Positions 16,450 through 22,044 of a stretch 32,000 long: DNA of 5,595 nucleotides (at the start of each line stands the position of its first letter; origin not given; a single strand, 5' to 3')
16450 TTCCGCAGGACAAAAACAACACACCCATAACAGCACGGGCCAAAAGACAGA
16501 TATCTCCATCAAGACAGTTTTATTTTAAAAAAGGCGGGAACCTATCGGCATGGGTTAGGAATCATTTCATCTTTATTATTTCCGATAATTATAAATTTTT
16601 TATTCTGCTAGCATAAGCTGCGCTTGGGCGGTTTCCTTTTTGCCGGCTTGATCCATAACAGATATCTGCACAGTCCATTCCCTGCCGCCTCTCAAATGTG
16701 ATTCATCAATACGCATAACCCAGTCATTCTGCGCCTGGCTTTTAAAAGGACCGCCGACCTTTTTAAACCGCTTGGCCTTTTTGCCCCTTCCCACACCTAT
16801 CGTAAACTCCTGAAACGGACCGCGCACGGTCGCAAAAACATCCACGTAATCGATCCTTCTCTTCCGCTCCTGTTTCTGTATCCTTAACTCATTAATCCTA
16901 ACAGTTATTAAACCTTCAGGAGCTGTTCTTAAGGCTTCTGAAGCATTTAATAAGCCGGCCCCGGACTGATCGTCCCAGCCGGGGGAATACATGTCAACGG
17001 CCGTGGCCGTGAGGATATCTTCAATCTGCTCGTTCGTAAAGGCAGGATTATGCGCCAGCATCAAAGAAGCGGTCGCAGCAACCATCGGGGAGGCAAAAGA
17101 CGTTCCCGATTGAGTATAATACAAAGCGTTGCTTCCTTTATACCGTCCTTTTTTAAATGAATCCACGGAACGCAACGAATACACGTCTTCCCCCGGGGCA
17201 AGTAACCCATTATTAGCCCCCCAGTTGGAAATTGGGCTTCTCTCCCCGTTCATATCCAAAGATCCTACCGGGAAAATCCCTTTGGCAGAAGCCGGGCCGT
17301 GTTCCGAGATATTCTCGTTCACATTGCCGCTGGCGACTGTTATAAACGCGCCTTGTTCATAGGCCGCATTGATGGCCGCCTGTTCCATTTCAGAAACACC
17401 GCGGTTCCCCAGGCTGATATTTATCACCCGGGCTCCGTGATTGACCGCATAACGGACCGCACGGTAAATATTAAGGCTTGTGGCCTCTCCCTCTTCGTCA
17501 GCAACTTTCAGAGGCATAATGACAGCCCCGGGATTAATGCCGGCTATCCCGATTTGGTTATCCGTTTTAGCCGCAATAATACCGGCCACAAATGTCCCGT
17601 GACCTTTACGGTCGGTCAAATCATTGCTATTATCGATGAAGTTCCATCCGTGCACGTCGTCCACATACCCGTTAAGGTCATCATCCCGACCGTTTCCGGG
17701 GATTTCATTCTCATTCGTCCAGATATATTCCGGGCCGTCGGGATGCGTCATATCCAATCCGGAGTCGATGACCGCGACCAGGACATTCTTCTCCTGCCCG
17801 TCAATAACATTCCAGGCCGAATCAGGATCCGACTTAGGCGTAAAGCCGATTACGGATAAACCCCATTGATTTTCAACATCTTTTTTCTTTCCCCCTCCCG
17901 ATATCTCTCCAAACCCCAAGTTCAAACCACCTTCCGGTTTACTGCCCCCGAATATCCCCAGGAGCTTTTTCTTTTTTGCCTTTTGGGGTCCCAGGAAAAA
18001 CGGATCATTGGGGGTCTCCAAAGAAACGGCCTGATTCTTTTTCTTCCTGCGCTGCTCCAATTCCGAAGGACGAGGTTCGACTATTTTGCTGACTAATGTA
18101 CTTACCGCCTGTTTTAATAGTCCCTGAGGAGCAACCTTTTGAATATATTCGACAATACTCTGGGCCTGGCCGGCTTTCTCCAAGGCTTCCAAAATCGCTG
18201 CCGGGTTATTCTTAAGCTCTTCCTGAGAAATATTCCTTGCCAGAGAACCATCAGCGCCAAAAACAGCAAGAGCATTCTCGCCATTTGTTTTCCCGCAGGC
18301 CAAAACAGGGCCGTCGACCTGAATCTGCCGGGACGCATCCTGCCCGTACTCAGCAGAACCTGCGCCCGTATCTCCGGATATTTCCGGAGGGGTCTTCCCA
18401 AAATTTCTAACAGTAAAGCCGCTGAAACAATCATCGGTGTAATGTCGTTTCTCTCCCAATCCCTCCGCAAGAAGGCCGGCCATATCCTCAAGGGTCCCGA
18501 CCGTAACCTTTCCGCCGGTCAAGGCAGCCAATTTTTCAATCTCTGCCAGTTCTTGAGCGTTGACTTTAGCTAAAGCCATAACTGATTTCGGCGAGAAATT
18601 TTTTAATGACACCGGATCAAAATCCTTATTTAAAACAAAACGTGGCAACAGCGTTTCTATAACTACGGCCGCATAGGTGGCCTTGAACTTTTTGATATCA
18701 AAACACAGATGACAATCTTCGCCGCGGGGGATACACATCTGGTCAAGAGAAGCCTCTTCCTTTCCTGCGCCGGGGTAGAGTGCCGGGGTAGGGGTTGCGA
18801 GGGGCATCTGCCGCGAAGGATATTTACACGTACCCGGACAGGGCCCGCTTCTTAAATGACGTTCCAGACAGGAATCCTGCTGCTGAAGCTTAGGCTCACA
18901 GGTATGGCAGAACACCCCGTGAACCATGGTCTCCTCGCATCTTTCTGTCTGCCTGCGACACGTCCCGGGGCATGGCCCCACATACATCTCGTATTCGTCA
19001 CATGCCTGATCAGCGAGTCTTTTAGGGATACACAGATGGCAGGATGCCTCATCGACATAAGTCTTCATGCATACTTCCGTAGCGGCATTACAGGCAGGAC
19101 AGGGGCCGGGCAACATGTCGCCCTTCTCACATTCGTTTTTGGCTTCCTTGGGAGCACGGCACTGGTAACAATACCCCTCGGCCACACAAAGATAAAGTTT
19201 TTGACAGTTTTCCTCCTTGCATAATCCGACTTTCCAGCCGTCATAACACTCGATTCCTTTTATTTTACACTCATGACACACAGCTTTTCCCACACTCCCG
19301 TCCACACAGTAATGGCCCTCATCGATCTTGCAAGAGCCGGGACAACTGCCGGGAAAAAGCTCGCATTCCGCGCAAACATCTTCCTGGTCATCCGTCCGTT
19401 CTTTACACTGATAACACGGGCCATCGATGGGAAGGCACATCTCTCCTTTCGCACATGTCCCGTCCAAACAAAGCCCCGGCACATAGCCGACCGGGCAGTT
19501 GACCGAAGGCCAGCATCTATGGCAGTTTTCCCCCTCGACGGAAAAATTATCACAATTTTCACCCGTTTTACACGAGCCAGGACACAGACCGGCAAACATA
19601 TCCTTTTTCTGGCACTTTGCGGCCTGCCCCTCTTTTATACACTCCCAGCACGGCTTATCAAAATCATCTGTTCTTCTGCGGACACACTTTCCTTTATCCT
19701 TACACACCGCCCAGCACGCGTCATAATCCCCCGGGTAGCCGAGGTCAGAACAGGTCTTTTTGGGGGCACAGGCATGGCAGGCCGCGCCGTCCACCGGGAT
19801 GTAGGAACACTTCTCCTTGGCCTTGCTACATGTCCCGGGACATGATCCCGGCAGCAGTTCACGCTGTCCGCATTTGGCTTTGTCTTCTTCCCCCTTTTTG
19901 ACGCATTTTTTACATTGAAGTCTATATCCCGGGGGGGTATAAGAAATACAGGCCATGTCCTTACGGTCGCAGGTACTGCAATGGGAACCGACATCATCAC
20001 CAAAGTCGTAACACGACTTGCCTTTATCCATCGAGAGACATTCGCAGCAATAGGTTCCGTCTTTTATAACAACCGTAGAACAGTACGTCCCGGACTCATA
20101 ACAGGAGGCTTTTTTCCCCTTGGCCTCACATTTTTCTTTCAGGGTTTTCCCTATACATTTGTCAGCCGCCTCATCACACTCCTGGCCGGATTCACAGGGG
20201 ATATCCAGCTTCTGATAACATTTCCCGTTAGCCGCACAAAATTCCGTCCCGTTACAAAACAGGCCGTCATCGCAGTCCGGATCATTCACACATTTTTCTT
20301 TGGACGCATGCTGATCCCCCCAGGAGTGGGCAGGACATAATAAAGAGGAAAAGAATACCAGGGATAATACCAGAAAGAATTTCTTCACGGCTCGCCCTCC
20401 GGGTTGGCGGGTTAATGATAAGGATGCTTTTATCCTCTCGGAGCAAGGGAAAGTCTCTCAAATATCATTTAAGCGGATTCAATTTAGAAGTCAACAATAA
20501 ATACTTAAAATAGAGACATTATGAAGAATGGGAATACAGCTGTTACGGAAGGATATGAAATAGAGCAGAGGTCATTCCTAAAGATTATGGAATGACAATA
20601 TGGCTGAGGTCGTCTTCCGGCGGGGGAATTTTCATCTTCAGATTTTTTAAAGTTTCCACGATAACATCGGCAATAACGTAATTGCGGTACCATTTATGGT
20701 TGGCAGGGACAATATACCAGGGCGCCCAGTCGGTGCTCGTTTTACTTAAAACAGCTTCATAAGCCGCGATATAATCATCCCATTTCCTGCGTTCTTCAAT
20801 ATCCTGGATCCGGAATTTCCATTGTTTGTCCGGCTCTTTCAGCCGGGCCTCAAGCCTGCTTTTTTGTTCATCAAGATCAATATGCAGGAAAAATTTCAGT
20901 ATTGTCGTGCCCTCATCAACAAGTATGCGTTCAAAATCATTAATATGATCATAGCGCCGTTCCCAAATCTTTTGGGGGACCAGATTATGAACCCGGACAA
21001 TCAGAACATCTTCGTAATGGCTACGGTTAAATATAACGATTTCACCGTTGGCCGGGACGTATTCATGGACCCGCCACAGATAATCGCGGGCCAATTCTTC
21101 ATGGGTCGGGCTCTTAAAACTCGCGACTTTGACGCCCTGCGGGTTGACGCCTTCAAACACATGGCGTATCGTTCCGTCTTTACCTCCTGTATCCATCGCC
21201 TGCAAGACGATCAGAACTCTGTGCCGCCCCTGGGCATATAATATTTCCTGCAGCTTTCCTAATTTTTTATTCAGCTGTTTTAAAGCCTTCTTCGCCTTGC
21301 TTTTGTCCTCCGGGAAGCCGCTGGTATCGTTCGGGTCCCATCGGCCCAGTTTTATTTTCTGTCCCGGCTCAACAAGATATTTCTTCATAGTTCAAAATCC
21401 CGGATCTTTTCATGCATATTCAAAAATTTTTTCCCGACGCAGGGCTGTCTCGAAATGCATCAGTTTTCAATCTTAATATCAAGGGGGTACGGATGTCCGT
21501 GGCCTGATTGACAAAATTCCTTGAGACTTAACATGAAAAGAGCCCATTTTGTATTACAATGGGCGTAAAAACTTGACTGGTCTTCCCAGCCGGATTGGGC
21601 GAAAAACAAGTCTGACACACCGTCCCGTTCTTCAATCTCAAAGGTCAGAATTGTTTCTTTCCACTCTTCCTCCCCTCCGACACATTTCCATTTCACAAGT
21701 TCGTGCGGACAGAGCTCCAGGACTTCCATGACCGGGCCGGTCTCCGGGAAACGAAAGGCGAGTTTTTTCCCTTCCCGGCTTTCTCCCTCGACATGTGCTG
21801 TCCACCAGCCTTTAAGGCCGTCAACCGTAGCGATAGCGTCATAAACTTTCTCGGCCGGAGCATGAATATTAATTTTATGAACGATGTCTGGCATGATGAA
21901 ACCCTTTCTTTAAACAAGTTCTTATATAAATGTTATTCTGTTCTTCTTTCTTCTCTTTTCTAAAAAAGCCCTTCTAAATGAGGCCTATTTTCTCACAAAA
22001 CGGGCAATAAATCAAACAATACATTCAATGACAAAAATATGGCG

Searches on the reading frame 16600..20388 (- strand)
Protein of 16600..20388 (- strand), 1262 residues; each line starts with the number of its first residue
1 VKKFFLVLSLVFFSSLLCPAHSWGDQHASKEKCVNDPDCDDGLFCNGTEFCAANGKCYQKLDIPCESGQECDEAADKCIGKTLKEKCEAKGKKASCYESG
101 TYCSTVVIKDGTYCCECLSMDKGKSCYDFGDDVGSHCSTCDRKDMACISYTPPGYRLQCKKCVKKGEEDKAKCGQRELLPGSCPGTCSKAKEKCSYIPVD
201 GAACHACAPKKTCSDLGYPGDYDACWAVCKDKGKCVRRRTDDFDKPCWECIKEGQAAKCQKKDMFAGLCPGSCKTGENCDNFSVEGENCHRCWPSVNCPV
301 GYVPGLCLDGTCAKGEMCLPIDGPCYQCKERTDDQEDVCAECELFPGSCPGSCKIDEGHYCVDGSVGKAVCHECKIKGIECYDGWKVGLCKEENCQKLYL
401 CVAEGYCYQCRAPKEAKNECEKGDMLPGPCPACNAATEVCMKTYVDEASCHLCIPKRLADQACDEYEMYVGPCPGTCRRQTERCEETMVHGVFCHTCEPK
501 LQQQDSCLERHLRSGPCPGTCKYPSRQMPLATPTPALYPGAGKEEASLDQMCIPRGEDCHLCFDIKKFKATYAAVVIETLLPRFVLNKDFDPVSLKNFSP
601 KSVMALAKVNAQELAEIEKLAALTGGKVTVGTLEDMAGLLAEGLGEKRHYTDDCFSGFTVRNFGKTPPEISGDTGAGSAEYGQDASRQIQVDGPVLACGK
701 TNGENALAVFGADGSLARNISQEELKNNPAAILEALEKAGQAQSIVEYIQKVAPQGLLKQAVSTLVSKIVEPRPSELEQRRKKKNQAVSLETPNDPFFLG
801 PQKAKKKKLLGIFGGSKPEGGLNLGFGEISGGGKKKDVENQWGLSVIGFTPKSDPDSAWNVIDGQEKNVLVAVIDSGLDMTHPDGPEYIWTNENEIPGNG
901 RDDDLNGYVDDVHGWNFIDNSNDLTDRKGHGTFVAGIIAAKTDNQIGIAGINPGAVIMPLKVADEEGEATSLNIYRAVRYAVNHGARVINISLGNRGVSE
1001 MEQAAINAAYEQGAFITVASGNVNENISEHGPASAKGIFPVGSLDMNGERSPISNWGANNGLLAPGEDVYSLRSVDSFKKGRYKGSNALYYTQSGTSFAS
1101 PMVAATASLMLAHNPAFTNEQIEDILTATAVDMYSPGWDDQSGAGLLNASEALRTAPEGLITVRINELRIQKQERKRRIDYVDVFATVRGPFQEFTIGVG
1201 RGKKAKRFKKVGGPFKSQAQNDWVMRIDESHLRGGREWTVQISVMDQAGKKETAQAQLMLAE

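Call 14: search_protein_families(library=pfam, max_evalue=0.001, proteins=[window:16600-20388:-])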
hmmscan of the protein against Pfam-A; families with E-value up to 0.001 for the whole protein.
window:16600-20388:- (1262 aa): 1 family
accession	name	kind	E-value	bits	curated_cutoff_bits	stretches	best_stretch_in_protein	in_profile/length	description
PF00082.27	Peptidase_S8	-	3.2e-52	178.1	21.8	1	867-1145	2-288/288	Subtilase family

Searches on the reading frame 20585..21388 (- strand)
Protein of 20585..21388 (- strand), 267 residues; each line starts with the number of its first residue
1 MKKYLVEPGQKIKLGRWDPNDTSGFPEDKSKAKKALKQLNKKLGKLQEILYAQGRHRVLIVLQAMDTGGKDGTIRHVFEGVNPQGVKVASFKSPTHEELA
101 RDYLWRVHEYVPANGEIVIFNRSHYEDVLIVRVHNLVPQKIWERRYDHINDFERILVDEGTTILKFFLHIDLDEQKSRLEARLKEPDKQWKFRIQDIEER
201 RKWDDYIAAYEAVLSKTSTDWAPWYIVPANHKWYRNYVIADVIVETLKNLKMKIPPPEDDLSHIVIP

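Call 14: search_protein_families(library=pfam, max_evalue=0.001, proteins=[window:20585-21388:-])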
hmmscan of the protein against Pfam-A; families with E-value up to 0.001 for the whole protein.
window:20585-21388:- (267 aa): 1 family
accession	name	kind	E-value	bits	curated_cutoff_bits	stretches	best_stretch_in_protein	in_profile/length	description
PF03976.20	PPK2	-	1.7e-73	247.4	22.3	1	28-251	3-225/229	Polyphosphate kinase 2 (PPK2)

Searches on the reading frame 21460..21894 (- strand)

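Call 14: search_protein_families(library=pfam, max_evalue=0.001, proteins=[window:21460-21894:-])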
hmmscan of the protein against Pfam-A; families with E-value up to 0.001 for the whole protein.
window:21460-21894:- (144 aa): 2 families
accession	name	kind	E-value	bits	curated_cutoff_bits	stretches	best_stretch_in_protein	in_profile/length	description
PF08327.17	AHSA1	-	5.3e-11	43.3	22.1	1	12-126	2-122/125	Activator of Hsp90 ATPase homolog 1-like protein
PF10604.15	Polyketide_cyc2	-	0.00016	22.4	27.4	1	1-72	1-80/142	Polyketide cyclase / dehydrase and lipid transport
